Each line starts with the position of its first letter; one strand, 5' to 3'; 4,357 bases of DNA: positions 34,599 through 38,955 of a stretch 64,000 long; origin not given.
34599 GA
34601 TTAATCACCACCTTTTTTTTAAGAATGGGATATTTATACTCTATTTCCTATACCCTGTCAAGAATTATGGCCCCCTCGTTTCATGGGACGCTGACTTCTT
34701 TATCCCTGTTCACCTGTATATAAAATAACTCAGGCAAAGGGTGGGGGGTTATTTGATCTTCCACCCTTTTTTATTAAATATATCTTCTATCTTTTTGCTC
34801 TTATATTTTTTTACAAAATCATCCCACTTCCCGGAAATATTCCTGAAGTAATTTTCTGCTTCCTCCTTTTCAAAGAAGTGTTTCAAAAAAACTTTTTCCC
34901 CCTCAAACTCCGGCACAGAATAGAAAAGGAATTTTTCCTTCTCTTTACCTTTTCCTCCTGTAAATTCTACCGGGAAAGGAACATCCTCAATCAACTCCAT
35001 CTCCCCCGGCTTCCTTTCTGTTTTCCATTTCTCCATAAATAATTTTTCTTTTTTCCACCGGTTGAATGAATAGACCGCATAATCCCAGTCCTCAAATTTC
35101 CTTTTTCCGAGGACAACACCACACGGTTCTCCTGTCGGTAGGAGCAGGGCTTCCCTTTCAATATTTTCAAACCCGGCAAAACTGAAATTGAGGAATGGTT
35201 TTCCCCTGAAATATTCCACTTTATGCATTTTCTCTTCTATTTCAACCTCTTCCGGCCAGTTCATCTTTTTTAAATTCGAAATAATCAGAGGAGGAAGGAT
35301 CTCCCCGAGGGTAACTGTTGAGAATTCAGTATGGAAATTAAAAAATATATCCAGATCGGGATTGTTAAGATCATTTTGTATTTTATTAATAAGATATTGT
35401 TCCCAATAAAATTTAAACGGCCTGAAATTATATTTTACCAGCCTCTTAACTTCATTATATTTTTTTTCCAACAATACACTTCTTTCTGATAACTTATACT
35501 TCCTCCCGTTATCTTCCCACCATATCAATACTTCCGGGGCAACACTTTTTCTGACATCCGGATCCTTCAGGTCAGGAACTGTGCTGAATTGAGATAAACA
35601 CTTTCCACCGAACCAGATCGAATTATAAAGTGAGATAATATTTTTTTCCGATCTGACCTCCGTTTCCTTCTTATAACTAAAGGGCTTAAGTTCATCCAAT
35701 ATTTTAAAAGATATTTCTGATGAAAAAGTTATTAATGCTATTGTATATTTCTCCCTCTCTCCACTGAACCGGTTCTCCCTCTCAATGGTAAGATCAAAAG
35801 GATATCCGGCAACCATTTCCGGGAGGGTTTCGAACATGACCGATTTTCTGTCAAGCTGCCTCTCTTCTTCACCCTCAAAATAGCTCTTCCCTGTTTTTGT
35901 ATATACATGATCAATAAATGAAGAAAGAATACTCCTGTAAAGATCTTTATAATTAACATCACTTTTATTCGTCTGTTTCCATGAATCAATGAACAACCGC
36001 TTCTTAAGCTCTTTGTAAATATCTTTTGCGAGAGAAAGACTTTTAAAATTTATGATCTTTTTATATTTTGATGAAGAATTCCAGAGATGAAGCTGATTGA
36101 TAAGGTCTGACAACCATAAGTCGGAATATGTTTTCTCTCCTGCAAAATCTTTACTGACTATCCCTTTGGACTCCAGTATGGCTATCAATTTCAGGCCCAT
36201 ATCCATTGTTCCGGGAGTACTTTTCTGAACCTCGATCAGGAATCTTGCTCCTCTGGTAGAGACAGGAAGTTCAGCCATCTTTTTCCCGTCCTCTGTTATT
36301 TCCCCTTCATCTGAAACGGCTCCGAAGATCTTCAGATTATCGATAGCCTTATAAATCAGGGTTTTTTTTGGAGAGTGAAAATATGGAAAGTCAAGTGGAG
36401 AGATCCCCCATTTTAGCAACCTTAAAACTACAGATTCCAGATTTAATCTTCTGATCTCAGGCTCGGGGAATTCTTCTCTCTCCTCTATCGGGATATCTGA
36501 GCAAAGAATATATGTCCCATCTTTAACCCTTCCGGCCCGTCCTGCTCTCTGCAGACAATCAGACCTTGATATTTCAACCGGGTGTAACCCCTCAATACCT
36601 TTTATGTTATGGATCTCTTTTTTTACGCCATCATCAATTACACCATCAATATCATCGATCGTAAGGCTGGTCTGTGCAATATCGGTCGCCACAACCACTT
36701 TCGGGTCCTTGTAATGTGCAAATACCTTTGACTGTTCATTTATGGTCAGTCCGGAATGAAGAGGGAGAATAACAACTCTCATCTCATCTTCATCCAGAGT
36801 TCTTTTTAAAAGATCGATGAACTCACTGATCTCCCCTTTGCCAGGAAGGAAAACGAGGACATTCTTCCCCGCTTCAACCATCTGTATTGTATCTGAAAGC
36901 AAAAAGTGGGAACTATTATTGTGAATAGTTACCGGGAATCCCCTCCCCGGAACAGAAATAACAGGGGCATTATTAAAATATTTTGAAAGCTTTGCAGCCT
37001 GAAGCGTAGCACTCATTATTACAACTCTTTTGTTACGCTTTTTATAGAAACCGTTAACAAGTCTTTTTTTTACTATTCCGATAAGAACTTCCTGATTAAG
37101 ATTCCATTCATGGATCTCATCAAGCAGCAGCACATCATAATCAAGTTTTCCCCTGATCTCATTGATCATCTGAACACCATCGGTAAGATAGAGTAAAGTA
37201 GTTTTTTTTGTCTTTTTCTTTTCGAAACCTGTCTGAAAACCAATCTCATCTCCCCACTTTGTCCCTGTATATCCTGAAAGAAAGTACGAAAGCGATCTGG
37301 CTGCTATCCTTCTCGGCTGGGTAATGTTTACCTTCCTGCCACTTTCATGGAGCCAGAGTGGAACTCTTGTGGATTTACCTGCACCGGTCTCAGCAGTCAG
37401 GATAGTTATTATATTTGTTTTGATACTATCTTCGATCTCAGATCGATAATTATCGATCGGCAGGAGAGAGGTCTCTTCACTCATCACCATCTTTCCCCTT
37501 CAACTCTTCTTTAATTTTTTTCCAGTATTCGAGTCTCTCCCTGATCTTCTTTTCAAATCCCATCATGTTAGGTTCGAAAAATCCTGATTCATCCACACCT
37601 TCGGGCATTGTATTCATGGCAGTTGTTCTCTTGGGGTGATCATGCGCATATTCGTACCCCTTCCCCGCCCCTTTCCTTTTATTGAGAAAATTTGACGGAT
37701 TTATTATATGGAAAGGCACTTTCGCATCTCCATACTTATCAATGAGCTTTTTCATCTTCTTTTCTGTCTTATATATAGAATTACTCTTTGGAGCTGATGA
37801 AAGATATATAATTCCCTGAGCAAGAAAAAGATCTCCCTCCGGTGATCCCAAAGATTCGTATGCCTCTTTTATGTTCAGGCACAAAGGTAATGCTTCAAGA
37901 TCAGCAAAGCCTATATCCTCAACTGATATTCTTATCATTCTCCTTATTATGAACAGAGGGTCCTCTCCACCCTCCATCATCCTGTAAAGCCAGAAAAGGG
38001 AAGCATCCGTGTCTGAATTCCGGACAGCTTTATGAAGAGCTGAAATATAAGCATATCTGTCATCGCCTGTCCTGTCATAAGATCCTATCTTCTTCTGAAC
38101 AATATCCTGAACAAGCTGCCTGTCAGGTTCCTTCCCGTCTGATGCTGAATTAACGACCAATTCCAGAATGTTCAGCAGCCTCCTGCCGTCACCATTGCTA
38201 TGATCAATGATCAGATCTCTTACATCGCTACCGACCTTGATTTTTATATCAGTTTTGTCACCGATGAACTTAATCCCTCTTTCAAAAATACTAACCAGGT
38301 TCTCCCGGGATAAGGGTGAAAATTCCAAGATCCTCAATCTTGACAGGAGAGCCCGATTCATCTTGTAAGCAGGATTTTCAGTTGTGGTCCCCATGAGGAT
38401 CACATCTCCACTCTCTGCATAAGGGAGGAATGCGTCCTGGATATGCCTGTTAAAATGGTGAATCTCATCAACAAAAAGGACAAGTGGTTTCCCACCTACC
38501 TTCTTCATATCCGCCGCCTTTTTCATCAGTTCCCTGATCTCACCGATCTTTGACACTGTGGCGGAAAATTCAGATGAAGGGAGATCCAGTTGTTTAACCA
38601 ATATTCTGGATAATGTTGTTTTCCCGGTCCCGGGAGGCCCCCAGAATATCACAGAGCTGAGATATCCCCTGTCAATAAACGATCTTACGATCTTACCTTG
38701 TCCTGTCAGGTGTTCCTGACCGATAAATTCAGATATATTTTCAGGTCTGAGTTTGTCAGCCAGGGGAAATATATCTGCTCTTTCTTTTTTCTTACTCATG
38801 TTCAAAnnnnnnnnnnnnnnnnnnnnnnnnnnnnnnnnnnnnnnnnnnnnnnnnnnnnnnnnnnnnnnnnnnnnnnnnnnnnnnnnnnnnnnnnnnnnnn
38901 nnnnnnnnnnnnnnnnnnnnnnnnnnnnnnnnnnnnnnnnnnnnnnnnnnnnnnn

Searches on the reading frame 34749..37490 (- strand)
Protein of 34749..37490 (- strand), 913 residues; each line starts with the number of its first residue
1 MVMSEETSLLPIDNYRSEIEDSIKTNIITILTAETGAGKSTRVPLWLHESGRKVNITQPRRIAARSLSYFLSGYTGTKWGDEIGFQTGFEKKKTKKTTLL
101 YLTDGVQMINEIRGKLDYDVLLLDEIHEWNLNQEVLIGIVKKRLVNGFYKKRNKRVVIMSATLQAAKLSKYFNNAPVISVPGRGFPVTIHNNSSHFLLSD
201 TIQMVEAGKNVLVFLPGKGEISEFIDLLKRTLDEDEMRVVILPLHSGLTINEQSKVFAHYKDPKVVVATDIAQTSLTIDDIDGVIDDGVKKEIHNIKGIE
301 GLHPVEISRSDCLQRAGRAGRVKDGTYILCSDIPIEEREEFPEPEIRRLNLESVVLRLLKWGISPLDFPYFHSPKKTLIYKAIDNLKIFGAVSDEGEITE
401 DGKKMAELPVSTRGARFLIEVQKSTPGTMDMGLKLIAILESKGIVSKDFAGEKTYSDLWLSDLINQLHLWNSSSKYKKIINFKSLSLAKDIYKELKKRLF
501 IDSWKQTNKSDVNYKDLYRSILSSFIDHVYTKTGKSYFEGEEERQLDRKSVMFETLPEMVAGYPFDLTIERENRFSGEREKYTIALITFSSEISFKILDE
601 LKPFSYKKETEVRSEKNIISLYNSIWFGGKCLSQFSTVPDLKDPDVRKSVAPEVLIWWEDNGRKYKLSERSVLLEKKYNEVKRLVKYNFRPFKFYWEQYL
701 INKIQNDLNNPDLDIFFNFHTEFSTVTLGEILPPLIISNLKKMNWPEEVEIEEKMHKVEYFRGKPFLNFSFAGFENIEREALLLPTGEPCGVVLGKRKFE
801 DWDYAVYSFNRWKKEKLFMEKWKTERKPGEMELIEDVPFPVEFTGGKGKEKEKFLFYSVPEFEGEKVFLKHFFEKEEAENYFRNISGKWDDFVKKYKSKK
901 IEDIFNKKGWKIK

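Call 9: search_protein_families(library=pfam, proteins=[window:34749-37490:-], max_evalue=0.001)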
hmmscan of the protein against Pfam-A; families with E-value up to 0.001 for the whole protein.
window:34749-37490:- (913 aa): 3 families
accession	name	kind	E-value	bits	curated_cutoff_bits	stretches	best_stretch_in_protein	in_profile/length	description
PF00271.37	Helicase_C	-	4.8e-13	49.8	23.5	1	202-322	10-109/110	Helicase conserved C-terminal domain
PF04408.29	HA2_N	-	2.8e-07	30.9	21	1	382-410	1-29/29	Helicase associated domain (HA2), winged-helix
PF00270.35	DEAD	-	5.9e-05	23.3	26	0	29-164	17-161/167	DEAD/DEAH box helicase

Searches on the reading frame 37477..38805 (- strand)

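Call 9: search_protein_families(library=pfam, proteins=[window:37477-38805:-], max_evalue=0.001)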
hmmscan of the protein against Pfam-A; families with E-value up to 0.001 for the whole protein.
window:37477-38805:- (442 aa): 11 families
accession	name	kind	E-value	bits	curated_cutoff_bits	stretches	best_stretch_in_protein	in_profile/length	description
PF12002.13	MgsA_C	-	1.4e-51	175.2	27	1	263-429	1-167/167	MgsA AAA+ ATPase C terminal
PF16193.11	AAA_assoc_2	-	2.1e-19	70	34.3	1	188-262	4-81/81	AAA C-terminal domain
PF05496.18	RuvB_N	-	3.6e-13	50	27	1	19-134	1-112/159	Holliday junction DNA helicase RuvB P-loop domain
PF00004.35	AAA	-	4.1e-13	50.4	21.2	1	52-162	1-128/131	ATPase family associated with various cellular activities (AAA)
PF07728.20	AAA_5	-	8.7e-06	26.2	22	1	52-145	2-105/139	AAA domain (dynein-related subfamily)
PF13401.12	AAA_22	-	6e-05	23.8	27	0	51-92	7-49/130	AAA domain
PF01078.27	Mg_chelatase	-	8.9e-05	22.4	20.3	0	51-99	24-72/207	Magnesium chelatase, subunit ChlI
PF13207.12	AAA_17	-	0.00032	21.4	27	1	56-107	2-53/136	AAA domain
PF13173.12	AAA_14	-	0.00046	20.6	27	0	52-168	5-126/129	AAA domain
PF13191.12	AAA_16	-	0.00049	21.1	32.6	0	46-74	21-49/167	AAA ATPase domain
PF20720.3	nSTAND3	-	0.00078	19.6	27.2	0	51-96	19-63/155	Novel STAND NTPase 3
